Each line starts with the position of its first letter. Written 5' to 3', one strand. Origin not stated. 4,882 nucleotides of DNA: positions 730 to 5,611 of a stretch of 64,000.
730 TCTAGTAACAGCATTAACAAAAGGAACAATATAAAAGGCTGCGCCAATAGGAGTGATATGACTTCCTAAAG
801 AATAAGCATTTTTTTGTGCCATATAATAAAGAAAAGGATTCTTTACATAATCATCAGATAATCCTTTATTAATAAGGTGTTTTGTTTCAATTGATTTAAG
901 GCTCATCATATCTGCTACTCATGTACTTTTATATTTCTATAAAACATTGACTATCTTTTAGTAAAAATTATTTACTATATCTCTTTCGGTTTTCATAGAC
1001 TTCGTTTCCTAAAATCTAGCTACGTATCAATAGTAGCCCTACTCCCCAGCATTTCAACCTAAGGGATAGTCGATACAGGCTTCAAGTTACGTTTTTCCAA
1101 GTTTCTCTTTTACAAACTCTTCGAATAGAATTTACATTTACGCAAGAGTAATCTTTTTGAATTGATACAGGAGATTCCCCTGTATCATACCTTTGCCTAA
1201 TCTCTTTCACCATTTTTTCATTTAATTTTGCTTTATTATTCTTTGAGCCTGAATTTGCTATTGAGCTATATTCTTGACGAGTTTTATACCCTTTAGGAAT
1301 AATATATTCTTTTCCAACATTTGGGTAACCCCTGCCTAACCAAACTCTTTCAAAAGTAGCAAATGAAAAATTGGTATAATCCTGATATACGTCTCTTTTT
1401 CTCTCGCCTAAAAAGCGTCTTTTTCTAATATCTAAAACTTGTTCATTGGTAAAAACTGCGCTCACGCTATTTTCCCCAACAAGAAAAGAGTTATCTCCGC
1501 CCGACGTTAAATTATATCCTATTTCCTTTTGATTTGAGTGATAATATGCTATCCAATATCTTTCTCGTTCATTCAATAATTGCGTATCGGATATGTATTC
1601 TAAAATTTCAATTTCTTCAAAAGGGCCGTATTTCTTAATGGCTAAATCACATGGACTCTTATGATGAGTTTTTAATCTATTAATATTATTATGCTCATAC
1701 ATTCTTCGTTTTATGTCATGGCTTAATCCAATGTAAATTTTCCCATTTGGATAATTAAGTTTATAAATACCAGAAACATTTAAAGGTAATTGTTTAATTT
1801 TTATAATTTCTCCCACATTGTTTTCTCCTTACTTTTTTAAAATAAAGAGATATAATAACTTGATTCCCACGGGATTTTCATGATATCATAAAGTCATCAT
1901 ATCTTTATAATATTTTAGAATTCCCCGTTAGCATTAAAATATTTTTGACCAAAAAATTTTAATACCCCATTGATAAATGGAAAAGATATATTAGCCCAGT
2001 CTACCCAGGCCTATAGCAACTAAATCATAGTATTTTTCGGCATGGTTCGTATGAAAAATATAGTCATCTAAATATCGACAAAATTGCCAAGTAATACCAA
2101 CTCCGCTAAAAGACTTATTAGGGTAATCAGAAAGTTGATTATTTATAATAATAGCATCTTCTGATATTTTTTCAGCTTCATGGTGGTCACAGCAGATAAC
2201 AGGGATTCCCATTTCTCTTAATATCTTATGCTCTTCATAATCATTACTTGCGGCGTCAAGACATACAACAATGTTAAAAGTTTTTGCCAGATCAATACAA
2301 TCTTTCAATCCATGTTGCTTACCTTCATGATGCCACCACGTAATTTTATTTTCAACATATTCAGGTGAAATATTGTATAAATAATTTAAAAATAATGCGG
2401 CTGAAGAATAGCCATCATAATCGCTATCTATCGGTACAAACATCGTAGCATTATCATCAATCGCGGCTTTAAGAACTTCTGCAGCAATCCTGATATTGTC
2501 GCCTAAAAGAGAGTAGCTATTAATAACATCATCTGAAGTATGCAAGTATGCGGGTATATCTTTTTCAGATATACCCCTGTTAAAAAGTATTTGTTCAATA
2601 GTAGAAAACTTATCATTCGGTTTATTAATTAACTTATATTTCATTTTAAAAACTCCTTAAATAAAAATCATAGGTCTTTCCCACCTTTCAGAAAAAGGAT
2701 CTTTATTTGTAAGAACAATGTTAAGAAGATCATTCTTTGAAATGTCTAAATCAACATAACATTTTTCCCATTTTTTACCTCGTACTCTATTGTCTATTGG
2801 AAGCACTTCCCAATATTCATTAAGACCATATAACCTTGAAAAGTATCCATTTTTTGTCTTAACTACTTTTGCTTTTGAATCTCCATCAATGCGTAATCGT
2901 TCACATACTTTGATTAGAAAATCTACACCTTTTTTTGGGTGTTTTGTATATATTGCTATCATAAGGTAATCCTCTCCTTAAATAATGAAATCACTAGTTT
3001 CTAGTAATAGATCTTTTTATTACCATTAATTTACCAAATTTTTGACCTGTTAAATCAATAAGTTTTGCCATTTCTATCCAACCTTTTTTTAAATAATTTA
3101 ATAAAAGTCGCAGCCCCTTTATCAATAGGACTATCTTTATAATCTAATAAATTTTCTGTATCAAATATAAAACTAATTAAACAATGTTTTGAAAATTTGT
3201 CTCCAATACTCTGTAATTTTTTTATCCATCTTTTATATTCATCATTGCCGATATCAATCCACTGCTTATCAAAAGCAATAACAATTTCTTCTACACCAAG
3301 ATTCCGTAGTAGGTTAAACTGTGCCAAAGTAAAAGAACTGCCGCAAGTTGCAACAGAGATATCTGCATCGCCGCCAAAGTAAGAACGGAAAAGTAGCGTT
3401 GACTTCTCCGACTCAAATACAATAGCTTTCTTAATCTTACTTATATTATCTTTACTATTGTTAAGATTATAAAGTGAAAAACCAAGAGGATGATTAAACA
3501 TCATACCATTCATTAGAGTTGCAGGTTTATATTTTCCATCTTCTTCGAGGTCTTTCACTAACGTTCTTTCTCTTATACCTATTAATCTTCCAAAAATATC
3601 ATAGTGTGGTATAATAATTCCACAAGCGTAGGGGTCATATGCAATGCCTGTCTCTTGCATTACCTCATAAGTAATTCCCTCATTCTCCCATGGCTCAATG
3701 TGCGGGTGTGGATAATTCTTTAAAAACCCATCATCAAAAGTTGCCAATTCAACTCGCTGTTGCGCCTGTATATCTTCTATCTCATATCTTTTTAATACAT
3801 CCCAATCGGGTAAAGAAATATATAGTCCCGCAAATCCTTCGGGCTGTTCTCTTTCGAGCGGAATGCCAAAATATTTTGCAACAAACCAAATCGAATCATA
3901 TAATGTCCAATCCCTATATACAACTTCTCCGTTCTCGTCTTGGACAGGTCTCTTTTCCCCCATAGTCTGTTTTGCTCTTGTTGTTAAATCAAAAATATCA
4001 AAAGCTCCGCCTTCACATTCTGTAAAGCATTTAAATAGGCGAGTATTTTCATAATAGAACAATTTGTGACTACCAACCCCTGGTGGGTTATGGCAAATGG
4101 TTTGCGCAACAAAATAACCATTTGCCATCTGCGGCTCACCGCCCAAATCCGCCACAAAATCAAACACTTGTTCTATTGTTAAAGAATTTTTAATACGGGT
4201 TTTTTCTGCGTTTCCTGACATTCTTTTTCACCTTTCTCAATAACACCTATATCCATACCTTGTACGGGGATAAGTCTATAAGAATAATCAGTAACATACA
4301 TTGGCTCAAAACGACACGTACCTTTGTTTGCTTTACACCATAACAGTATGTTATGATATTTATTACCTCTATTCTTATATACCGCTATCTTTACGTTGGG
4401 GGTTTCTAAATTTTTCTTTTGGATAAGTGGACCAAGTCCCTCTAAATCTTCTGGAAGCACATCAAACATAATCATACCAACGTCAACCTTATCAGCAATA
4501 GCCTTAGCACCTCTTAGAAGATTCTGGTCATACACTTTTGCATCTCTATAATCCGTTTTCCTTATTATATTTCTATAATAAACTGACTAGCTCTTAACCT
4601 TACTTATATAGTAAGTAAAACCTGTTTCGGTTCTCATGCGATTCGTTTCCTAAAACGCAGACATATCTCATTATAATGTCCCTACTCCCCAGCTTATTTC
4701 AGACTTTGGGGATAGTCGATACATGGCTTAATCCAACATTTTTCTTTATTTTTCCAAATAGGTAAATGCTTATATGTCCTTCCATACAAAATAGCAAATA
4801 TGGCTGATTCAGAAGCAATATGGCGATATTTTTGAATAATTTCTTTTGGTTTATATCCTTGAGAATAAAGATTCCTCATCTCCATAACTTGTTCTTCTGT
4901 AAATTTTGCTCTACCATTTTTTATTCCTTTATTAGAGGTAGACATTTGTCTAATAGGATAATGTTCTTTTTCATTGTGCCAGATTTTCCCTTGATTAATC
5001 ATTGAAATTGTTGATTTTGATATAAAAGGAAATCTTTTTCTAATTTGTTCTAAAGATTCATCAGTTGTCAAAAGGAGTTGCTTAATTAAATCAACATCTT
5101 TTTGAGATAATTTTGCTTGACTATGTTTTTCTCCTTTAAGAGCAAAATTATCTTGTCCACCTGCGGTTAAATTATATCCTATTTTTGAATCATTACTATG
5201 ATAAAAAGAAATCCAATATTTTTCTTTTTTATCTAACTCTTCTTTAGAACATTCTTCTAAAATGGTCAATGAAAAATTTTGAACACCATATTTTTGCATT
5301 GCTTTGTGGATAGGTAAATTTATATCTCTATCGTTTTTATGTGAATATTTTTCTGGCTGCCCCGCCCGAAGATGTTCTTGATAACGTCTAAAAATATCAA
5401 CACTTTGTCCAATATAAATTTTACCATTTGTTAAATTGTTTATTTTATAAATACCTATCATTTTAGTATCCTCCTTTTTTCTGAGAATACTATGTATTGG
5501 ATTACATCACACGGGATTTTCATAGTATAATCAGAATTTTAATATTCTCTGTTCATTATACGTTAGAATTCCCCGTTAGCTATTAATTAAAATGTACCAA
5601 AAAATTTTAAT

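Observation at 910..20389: Four group I introns with homing endonuclease genes, in two sequence-related pairs, splitting core replication and recombination genes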

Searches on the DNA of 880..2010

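Call 7: search_rna_families(source=window, start=880, end=2010, threshold=evalue, max_evalue=10, show_alignments=3)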
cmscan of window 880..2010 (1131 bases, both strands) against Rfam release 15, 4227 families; matches with E-value up to 10: 1.
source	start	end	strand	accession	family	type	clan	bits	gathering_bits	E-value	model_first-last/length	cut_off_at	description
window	1504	1568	-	RF01461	rli24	Gene; sRNA;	-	17.2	100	2.7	23-86/158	no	Listeria sRNA rli22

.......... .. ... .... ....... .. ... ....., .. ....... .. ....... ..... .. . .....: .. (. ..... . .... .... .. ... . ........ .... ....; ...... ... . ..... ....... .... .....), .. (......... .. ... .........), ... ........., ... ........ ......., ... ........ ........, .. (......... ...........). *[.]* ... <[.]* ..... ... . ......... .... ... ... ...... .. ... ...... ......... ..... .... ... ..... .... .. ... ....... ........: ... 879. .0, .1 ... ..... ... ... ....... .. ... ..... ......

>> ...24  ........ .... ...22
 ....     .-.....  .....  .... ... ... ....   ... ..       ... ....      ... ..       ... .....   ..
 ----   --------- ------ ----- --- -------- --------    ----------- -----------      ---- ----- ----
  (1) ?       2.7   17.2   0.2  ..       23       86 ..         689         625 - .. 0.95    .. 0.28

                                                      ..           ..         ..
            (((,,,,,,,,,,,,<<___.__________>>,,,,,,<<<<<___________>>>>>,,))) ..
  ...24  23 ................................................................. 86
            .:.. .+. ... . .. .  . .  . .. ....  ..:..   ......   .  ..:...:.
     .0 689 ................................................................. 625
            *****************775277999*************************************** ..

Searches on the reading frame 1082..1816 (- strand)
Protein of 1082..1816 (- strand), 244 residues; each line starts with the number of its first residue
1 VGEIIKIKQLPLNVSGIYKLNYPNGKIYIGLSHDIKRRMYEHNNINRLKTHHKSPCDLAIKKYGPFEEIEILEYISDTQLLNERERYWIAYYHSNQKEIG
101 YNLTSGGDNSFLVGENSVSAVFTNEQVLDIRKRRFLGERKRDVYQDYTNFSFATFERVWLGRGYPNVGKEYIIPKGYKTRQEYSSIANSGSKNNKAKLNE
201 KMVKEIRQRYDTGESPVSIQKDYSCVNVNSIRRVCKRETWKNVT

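Call 12: search_protein_families(library=pfam, proteins=[window:1082-1816:-], max_evalue=0.01)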
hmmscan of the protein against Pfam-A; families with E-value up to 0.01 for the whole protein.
window:1082-1816:- (244 aa): 1 family
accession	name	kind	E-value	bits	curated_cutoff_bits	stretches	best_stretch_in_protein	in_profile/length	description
PF01541.30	GIY-YIG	-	7.8e-11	42.6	22.6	1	16-94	3-74/78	GIY-YIG catalytic domain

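Call 75: search_protein_families(library=phrogs, proteins=[window:1082-1816:-], max_evalue=0.00001)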
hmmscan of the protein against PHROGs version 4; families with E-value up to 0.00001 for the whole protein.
window:1082-1816:- (244 aa): 3 families
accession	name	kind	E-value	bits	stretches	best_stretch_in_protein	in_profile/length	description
phrog_7168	-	DNA, RNA and nucleotide metabolism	3e-23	83.7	1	16-116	3-106/284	homing endonuclease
phrog_314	-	DNA, RNA and nucleotide metabolism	5.8e-16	59.5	1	14-173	178-331/574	homing endonuclease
phrog_5123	-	DNA, RNA and nucleotide metabolism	2.7e-12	47.9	1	17-126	4-112/152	homing endonuclease with GIY-YIG motif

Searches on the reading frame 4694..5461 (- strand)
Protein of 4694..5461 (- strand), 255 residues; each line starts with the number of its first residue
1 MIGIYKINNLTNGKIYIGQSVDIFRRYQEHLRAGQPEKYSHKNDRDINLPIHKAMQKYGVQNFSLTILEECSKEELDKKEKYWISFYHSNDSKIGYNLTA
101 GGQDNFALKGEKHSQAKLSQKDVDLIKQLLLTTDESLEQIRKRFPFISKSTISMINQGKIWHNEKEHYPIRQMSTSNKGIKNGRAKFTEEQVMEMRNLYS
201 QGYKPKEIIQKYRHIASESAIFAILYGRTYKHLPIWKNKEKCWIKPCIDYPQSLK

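Call 12: search_protein_families(library=pfam, proteins=[window:4694-5461:-], max_evalue=0.01)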
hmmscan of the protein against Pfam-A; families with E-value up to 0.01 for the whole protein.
window:4694-5461:- (255 aa): 2 families
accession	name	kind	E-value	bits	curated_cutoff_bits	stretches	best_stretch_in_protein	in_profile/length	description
PF01541.30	GIY-YIG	-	1.2e-08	35.5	22.6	1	2-89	2-74/78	GIY-YIG catalytic domain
PF19835.5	SegE_GIY-YIG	-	0.0065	17.1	25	0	4-74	20-90/123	Putative endonuclease segE, GIY-YIG domain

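Call 75: search_protein_families(library=phrogs, proteins=[window:4694-5461:-], max_evalue=0.00001)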
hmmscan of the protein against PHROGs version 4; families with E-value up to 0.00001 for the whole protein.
window:4694-5461:- (255 aa): 6 families
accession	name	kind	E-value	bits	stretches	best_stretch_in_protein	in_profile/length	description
phrog_7168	-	DNA, RNA and nucleotide metabolism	5.4e-29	102.5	1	1-232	1-216/284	homing endonuclease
phrog_314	-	DNA, RNA and nucleotide metabolism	2.3e-27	97.2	1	1-238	178-387/574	homing endonuclease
phrog_5123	-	DNA, RNA and nucleotide metabolism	1.7e-18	68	1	1-120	1-108/152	homing endonuclease with GIY-YIG motif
phrog_19446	-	DNA, RNA and nucleotide metabolism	1.9e-12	48.3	1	1-111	1-103/254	homing endonuclease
phrog_6156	-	DNA, RNA and nucleotide metabolism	1.2e-06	29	0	170-233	169-230/261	endonuclease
phrog_19106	-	unknown function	8.2e-06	26.9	0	13-117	46-140/197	-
